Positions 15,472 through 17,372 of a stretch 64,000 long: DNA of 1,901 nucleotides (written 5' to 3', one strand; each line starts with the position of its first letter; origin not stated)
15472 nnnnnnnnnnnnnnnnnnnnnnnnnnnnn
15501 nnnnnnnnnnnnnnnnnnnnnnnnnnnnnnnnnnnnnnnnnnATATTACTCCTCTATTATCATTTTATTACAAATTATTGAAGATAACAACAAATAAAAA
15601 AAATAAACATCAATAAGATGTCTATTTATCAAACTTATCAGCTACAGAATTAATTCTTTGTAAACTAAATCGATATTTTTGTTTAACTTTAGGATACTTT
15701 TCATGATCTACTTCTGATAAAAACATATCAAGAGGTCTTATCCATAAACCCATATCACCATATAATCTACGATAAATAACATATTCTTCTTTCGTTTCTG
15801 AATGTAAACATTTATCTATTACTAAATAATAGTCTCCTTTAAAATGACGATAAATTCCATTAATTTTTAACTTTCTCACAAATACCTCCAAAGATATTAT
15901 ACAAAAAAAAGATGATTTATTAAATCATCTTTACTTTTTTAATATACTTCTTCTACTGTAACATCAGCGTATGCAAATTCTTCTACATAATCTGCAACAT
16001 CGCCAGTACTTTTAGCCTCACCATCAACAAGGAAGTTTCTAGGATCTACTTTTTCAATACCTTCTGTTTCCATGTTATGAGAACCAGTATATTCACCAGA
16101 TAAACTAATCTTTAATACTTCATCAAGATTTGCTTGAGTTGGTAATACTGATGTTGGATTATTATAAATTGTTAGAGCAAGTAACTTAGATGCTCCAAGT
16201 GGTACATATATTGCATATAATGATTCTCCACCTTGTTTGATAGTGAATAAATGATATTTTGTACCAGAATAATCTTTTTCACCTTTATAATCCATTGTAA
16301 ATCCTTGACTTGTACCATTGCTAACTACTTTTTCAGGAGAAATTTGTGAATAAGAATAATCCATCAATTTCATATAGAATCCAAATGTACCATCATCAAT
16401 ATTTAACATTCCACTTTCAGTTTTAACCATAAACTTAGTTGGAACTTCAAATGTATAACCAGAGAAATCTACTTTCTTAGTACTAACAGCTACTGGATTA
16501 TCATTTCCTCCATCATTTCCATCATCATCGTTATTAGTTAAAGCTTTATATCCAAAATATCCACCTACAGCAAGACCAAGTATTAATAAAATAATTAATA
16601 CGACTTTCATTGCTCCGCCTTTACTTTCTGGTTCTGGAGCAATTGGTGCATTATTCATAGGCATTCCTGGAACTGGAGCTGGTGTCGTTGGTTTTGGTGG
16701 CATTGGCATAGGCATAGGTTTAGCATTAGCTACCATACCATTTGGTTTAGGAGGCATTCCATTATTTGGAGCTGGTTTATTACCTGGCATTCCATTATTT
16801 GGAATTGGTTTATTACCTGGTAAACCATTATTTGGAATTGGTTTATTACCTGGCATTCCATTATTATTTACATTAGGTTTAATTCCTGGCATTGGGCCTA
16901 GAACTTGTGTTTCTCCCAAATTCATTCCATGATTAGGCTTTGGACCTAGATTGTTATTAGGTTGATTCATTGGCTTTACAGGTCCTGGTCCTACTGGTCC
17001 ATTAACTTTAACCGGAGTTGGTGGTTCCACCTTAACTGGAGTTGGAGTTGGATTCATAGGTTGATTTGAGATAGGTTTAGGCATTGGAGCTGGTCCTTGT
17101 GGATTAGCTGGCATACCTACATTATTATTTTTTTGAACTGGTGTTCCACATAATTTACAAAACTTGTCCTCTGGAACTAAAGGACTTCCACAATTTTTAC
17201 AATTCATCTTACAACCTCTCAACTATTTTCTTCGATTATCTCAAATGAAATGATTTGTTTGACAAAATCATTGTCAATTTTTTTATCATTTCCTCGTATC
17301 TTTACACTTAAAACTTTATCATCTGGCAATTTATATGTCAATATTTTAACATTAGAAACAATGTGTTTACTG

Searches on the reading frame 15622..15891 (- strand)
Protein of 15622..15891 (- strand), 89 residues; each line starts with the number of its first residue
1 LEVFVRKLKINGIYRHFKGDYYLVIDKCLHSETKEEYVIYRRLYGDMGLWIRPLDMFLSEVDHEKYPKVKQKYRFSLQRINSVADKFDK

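Call 16: search_protein_families(library=pfam, proteins=[window:15622-15891:-], max_evalue=0.001)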
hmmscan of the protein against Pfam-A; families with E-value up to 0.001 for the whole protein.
window:15622-15891:- (89 aa): 1 family
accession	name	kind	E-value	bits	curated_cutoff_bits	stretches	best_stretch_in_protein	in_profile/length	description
PF07866.17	DUF1653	-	1.7e-25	89.5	23.5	1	12-76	1-61/62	Protein of unknown function (DUF1653)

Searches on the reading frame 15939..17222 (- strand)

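Call 16: search_protein_families(library=pfam, proteins=[window:15939-17222:-], max_evalue=0.001)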
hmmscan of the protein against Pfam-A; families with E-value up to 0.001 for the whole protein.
window:15939-17222:- (427 aa): 2 families
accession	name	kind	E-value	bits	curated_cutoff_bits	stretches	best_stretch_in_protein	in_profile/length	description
PF13240.11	Zn_Ribbon_1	-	3.5e-05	23.9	25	1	8-29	2-23/23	zinc-ribbon domain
PF12773.13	DZR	-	0.00031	21.3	27.3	1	8-30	1-23/45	Double zinc ribbon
